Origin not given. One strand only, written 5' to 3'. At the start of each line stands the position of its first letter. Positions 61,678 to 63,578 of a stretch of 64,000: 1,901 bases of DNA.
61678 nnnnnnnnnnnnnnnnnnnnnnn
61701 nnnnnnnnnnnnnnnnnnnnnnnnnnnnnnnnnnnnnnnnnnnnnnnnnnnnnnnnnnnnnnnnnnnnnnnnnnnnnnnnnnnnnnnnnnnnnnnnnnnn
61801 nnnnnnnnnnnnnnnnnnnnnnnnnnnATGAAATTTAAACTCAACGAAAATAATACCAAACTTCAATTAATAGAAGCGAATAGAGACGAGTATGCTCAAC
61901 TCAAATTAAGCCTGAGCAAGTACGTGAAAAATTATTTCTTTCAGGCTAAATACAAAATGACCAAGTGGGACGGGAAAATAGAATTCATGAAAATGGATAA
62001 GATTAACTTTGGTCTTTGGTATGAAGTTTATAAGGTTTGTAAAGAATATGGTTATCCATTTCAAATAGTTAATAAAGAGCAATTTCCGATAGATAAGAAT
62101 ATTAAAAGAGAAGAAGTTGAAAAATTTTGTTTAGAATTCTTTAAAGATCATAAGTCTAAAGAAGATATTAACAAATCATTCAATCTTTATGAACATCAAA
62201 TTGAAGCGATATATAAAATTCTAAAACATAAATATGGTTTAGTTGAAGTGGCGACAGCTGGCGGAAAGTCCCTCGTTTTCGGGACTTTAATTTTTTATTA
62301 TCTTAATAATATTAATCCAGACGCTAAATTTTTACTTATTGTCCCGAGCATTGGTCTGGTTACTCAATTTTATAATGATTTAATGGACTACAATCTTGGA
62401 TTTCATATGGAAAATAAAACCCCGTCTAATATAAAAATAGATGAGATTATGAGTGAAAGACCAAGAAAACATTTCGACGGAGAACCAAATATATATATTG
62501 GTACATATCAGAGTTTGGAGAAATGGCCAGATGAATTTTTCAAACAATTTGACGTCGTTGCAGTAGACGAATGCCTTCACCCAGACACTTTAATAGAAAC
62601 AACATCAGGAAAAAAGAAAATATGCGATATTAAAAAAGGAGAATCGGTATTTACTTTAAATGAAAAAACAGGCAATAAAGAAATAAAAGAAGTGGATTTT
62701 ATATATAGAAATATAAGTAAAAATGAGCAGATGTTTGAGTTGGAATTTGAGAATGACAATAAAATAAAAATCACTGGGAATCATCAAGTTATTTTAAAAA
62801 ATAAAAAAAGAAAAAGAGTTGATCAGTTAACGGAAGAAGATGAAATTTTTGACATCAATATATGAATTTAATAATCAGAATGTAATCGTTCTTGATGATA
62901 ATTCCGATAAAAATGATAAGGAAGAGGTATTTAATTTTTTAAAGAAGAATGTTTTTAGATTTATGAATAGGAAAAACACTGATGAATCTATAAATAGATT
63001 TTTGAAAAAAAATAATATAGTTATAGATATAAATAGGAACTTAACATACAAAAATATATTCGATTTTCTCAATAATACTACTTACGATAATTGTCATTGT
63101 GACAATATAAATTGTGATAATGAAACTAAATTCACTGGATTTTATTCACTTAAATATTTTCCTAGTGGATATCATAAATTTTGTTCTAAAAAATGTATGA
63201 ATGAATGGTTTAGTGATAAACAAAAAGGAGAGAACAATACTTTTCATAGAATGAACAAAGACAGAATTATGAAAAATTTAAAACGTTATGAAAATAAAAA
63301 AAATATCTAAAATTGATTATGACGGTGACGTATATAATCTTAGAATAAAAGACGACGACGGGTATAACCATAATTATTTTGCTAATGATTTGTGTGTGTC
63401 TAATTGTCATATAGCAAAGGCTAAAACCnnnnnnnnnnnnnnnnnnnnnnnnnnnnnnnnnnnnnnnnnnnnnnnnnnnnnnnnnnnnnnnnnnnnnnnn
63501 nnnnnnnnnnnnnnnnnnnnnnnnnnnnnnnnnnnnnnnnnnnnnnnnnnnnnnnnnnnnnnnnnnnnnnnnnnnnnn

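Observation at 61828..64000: UvsW helicase is a 'fractured gene': a split intein inserted at motif II, its halves in different frames with a freestanding ORF between them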

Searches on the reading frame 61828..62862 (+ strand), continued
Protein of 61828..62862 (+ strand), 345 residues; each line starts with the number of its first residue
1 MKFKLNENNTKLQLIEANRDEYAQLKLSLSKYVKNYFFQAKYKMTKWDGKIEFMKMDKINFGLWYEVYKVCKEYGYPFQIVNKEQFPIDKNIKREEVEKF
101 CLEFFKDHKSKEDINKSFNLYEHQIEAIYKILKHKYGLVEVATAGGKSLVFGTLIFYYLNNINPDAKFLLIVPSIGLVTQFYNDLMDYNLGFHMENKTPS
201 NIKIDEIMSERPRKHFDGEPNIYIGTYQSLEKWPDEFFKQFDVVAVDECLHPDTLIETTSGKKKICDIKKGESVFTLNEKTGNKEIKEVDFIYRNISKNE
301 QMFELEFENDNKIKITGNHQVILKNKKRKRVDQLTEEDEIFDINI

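Call 100: search_protein_families(library=ncbifam, proteins=[window:61828-62862:+, L010:5004-5924:+], max_evalue=1)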
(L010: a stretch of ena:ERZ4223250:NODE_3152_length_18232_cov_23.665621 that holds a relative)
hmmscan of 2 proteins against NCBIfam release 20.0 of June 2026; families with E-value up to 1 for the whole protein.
window:61828-62862:+ (345 aa): 8 families
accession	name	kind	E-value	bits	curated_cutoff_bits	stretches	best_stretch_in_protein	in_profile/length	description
TIGR01445.1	intein_Nterm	domain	2.6e-07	31.5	24.5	1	249-322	1-82/83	intein N-terminal splicing region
NF002251.0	PRK01172.1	equivalog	1.9e-06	26.4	891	1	116-187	19-87/674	ATP-dependent DNA helicase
TIGR04095.1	dnd_restrict_1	equivalog_domain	9.7e-05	21.5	600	1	114-190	3-79/451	DNA phosphorothioation system restriction enzyme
NF004069.0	PRK05580.2-1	equivalog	0.00036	19.1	767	1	107-188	99-177/612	primosomal protein N'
NF052663.1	RtcB_rel_intein2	exception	0.0013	17.6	1050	1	245-339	73-169/626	intein-containing RctB family protein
NF005852.0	PRK07773.1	equivalog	0.0016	16.8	780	1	249-340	398-490/886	replicative DNA helicase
TIGR04121.1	DEXH_lig_assoc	equivalog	0.0072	14.1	850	1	115-249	9-149/804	ligase-associated DNA damage response DEXH box helicase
TIGR03817.1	DECH_helic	hypoth_equivalog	0.27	9.4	874.1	1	119-249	36-166/742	helicase/secretion neighborhood putative DEAH-box helicase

L010:5004-5924:+ (307 aa): 0 families

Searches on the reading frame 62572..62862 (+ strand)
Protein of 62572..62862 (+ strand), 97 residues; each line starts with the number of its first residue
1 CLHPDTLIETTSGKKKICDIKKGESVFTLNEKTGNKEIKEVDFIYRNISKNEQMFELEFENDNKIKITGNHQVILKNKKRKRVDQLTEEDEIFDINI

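Call 34: search_solved_structures(query=window:62572-62862:+, max_evalue=1, show_alignments=3)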
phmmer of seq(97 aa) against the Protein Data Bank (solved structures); distinct sequences matched with E-value up to 1: 7.
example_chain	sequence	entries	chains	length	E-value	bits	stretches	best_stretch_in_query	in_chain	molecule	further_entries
8ubs_A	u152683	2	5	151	0.0039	20.8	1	16-92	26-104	NrdJ-1 | Nrdj-1 intein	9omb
4o1r_A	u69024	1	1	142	0.03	18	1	21-91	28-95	Replicative DNA helicase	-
6oe9_A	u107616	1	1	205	0.22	15.2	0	4-37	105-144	Interferon-activable protein 204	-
5yzp_A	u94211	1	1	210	0.23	15.2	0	4-37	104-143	Ifi204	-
4e2u_A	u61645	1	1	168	0.36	14.6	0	26-76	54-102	Pho radA intein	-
2efv_A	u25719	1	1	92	0.49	14.1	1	38-93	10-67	Hypothetical protein MJ0366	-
2lqm_A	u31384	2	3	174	0.56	13.9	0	26-76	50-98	Pho radA intein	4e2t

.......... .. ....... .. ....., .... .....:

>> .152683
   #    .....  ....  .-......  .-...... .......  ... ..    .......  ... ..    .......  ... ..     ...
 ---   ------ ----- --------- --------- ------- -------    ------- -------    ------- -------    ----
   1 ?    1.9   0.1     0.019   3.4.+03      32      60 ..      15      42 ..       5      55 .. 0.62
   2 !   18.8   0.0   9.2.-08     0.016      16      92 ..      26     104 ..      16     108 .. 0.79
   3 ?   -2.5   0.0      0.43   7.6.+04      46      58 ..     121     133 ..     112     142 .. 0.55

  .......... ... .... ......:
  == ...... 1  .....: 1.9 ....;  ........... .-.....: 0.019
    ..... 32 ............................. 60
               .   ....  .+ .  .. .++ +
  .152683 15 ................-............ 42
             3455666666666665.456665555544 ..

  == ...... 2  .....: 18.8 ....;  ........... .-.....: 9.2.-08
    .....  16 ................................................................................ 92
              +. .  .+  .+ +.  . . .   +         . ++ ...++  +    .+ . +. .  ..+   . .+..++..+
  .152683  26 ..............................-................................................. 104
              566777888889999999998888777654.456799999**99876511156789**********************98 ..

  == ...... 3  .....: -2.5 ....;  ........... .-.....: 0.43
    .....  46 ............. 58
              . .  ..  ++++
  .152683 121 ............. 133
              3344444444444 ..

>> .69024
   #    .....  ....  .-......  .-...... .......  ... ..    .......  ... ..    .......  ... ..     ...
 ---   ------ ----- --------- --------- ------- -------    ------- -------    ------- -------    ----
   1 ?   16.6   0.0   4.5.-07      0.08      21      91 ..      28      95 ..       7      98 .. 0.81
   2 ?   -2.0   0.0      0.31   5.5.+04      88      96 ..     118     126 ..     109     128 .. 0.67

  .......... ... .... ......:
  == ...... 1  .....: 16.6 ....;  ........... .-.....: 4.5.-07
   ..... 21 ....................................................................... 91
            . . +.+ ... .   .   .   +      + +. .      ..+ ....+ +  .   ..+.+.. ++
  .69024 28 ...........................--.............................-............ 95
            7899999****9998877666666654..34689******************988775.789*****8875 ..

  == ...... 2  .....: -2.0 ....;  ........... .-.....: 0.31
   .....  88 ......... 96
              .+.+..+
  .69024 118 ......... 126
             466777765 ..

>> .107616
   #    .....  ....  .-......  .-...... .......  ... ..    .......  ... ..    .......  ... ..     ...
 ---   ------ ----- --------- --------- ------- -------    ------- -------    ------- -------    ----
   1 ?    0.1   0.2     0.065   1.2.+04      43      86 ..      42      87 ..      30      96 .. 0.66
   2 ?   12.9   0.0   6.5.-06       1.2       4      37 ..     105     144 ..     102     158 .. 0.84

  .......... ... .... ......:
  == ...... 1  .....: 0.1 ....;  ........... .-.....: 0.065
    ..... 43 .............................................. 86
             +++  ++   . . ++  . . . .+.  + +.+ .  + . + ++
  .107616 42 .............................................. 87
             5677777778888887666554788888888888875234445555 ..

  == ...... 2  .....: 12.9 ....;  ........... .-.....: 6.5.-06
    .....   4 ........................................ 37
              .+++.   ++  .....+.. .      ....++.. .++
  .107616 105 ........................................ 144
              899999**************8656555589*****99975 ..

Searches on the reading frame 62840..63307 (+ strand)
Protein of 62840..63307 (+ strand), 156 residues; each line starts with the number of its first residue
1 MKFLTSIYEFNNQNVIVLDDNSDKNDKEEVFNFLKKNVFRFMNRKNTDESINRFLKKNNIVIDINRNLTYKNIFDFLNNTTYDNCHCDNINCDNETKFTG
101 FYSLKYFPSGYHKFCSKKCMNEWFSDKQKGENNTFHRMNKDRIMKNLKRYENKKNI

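Call 5: search_protein_families(library=pfam, proteins=[window:62840-63307:+], max_evalue=1)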
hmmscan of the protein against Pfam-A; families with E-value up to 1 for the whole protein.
window:62840-63307:+ (156 aa): 0 families

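Call 6: search_protein_families(library=phrogs, proteins=[window:62840-63307:+], max_evalue=0.1)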
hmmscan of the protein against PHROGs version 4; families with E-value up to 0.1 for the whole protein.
window:62840-63307:+ (156 aa): 0 families

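Call 23: find_homologous_proteins(query=window:62840-63307:+, max_evalue=0.01)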
Query window:62840-63307:+ (156 aa): 2 proteins with E <= 0.01 among 19 candidates.
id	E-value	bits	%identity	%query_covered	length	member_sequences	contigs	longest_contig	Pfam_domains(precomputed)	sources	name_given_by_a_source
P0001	1.9e-96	338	100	100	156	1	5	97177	-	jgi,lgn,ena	-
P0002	2.4e-37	146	62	72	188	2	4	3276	-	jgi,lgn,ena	-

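Call 26: find_encoding_contigs(protein=P0002, flank=5000, max_places=6)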
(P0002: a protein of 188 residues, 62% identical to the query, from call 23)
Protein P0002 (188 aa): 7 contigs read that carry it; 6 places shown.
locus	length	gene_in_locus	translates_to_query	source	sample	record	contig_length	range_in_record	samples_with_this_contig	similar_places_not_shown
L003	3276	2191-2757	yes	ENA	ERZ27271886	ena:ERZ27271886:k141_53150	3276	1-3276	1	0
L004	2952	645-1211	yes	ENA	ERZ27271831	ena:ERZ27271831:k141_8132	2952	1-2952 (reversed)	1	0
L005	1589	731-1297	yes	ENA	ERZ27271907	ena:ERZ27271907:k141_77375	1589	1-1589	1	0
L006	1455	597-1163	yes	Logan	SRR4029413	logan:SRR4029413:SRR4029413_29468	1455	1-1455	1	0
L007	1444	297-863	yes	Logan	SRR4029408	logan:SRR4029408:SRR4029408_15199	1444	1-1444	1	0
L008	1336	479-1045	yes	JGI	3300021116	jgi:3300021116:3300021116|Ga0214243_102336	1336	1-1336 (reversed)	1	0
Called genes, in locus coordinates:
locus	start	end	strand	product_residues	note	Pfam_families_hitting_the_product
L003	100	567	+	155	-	-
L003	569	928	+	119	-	-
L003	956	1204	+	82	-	-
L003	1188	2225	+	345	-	PF00270:DEAD, PF04851:ResIII, PF01079:Hint, PF14890:Intein_splicing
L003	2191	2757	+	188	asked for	-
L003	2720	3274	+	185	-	?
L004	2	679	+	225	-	?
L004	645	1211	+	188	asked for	-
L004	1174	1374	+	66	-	-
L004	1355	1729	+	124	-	PF08722:Tn7_TnsA-like_N (weak)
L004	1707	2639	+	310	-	PF00271:Helicase_C (weak)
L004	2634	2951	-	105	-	?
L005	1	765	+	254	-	?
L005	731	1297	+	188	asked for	-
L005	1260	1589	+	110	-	?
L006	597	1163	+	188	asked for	-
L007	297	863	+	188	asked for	-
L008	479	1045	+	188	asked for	-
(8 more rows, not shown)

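Call 27: find_encoding_contigs(protein=P0001, flank=10000, max_places=6)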
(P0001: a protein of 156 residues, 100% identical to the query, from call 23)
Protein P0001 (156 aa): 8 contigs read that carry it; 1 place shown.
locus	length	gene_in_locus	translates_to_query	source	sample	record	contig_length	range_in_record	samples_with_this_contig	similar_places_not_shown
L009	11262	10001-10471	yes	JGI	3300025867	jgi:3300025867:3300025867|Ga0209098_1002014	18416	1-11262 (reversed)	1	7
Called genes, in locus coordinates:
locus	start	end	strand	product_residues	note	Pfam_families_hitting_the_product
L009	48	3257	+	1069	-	-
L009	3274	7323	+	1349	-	-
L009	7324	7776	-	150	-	-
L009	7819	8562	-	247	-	-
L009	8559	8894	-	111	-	-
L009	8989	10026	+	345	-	PF21241:UvsW_N (weak), PF04851:ResIII, PF00270:DEAD, PF01079:Hint (weak), PF14890:Intein_splicing (weak)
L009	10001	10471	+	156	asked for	-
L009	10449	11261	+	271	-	?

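Call 44: search_protein_representatives(protein=P0002)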
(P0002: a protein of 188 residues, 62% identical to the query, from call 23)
Query: 188 residues. Proteins with E-value up to 0.001 (for the whole library): 9; up to 1e-10: 3; up to 1e-30: 2. The best 9 are listed.
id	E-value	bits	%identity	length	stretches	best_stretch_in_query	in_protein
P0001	2.3e-38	148.5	61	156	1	71-185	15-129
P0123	1.2e-31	126.6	48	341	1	24-185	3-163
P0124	7.1e-16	75.1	36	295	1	23-185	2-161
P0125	3.6e-09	53.2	40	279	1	83-180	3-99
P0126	1.1e-07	48.4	36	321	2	48-182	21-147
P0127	1.0e-05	42.0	35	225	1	57-180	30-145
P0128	2.8e-05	40.5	59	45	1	86-124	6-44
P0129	3.7e-04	36.9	34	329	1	19-180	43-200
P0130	8.5e-04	35.7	34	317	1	25-180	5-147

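Call 67: search_solved_structures(query=A3, max_evalue=10, show_alignments=2)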
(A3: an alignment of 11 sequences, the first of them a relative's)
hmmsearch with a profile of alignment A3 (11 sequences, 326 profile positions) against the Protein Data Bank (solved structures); distinct sequences matched with E-value up to 10: 10.
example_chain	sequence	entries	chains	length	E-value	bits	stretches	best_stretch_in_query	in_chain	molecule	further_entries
1m0d_A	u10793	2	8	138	0.11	15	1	225-264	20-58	Endodeoxyribonuclease I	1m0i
1fzr_A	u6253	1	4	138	0.18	14.4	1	225-255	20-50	ENDONUCLEASE I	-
2pfj_A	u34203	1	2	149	0.27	13.8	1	224-253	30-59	Endodeoxyribonuclease 1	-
3mx9_A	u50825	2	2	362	0.28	13.8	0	242-273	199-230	Protein scV3V2(G19S) | scV3V2(G19S)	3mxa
9wfy_D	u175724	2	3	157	0.51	12.9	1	70-116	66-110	Iron-sulfur cluster assembly scaffold protein IscU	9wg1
2z7e_A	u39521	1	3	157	0.51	12.9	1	70-116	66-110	NifU-like protein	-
4aab_A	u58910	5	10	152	0.69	12.5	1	239-273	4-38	DNA ENDONUCLEASE I-CREI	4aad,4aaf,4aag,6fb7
4aae_A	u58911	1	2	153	0.71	12.4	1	239-273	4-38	DNA ENDONUCLEASE I-CREI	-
6fb8_A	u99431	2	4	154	0.72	12.4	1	239-273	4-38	DNA endonuclease I-CreI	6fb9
1af5_A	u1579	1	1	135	1.7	11.2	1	239-273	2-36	I-CREI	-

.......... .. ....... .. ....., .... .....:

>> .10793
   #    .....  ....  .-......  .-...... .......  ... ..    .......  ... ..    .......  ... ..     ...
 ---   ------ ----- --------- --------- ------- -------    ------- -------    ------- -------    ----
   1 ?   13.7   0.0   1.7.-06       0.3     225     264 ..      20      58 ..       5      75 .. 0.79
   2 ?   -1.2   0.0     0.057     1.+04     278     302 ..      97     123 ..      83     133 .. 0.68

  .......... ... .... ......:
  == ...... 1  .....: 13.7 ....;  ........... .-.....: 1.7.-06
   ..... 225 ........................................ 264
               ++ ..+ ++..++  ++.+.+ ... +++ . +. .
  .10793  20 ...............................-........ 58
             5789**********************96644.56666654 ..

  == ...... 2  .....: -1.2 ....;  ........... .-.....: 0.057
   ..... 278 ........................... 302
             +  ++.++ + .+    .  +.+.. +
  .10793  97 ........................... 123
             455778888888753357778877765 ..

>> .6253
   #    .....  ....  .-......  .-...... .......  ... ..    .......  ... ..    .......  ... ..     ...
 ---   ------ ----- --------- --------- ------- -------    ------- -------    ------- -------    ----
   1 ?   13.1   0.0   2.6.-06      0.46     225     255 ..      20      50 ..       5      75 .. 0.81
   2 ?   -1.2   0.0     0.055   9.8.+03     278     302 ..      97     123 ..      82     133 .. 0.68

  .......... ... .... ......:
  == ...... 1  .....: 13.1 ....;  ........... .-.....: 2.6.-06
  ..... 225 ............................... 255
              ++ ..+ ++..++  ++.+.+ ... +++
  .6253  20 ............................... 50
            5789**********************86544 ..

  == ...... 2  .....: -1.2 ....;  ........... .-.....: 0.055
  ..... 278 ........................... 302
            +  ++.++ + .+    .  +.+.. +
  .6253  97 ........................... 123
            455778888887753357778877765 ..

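Call 68: search_protein_families(library=pfam, alignment_id=A3, max_evalue=0.1)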
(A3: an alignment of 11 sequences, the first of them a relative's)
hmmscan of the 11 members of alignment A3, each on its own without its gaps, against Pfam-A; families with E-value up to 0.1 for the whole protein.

A. member 1, P0123 (341 aa): 3 families
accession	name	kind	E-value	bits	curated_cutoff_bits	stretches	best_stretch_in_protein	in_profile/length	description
PF08722.17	Tn7_TnsA-like_N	-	9.2e-08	33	26.5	1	243-303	14-85/85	TnsA-like endonuclease N terminal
PF15649.12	Tox-REase-7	-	0.00032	21.4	25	1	250-301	25-73/84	Restriction endonuclease fold toxin 7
PF06677.18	Auto_anti-p27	-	0.0027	18.2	24.1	1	1-30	13-39/40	Sjogren's syndrome/scleroderma autoantigen 1 (Autoantigen p27)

B. families by the number of members that match (of 11 scanned): 23 families
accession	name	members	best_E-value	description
PF08722.17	Tn7_TnsA-like_N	4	9.2e-08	TnsA-like endonuclease N terminal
PF15649.12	Tox-REase-7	3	0.00017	Restriction endonuclease fold toxin 7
PF15650.12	Tox-REase-9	3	0.014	Restriction endonuclease fold toxin 9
PF14354.12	Lar_restr_allev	2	0.0012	Restriction alleviation protein Lar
PF24461.1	DUF7576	2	0.0029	Family of unknown function (DUF7576)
PF05367.17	Phage_endo_I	2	0.0049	Phage endonuclease I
PF14768.12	RPA_interact_C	2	0.013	Replication protein A interacting C-terminal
PF07460.16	NUMOD3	1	0.00086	NUMOD3 motif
PF18714.6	PI-TkoII_IV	1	0.0017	DNA polymerase II intein Domain IV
PF06677.18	Auto_anti-p27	1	0.0027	Sjogren's syndrome/scleroderma autoantigen 1 (Autoantigen p27)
PF16707.10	CagS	1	0.0081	Cag pathogenicity island protein S of Helicobacter pylori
PF24042.1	DUF7351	1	0.011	Domain of unknown function (DUF7351)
PF13453.11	Zn_ribbon_TFIIB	1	0.024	Transcription factor zinc-finger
PF04480.18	DUF559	1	0.026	Protein of unknown function (DUF559)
PF04181.18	RPAP2_Rtr1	1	0.032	Rtr1/RPAP2 family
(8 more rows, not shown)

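Call 85: predict_structure(alignment_id=A4)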
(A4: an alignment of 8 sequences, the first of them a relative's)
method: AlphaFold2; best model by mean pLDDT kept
length: 341 residues; sequences in the alignment: 8
mean_pLDDT: 79.8   pTM: 0.42
mean pLDDT of the five models: 79.8, 76.0, 73.2, 66.3, 63.4
residues with pLDDT >= 90: 74; 70-90: 202; 50-70: 50; < 50: 15
segments of 3 or more residues with pLDDT < 50: 199-206, 339-341
pLDDT, mean of each block of 10 residues (from residue 1): 79 73 78 86 59 88 88 84 90 87 93 90 85 87 85 78 56 68 78 60 49 80 86 89 85 89 92 71 89 94 86 81 73 63 37
secondary structure, 60 per line:
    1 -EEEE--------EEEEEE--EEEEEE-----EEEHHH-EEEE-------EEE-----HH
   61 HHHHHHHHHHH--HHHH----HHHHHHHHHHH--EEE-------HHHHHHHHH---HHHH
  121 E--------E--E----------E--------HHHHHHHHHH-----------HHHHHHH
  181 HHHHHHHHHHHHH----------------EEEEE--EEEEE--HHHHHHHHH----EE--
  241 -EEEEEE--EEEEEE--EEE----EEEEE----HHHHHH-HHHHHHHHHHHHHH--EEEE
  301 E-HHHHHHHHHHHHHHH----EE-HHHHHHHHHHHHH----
elements in order: E2-5 E14-19 E22-27 E33-35 E40-43 E51-53 H59-71 H74-77 H82-92 E95-97 H105-113 H117-120 H153-162 H174-193 E210-214 E217-221 H224-232 E242-247 E250-255 E258-260 E265-269 H274-279 H281-294 E297-301 H303-317 H325-337

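Call 100: search_protein_families(library=ncbifam, proteins=[window:62840-63307:+], max_evalue=1)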
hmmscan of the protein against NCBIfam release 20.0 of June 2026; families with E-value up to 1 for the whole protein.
window:62840-63307:+ (156 aa): 1 family
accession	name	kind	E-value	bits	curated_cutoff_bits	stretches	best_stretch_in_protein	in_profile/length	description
NF042957.1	phage_res_AbiGI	equivalog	0.01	15.3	300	1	9-77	86-154/249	abortive phage resistance protein AbiGI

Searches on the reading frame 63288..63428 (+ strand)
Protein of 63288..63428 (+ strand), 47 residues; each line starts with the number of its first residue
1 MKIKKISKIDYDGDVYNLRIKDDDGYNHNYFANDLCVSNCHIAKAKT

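Call 35: search_solved_structures(query=window:63288-63428:+, max_evalue=10, show_alignments=3)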
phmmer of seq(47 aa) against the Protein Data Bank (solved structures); distinct sequences matched with E-value up to 10: 2.
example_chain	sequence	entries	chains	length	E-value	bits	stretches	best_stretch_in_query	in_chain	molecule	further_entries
2cw7_A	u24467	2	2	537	0.079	16.5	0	3-26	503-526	Endonuclease PI-PkoII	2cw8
2jmz_A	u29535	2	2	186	0.43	14.2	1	3-31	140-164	Hypothetical protein MJ0781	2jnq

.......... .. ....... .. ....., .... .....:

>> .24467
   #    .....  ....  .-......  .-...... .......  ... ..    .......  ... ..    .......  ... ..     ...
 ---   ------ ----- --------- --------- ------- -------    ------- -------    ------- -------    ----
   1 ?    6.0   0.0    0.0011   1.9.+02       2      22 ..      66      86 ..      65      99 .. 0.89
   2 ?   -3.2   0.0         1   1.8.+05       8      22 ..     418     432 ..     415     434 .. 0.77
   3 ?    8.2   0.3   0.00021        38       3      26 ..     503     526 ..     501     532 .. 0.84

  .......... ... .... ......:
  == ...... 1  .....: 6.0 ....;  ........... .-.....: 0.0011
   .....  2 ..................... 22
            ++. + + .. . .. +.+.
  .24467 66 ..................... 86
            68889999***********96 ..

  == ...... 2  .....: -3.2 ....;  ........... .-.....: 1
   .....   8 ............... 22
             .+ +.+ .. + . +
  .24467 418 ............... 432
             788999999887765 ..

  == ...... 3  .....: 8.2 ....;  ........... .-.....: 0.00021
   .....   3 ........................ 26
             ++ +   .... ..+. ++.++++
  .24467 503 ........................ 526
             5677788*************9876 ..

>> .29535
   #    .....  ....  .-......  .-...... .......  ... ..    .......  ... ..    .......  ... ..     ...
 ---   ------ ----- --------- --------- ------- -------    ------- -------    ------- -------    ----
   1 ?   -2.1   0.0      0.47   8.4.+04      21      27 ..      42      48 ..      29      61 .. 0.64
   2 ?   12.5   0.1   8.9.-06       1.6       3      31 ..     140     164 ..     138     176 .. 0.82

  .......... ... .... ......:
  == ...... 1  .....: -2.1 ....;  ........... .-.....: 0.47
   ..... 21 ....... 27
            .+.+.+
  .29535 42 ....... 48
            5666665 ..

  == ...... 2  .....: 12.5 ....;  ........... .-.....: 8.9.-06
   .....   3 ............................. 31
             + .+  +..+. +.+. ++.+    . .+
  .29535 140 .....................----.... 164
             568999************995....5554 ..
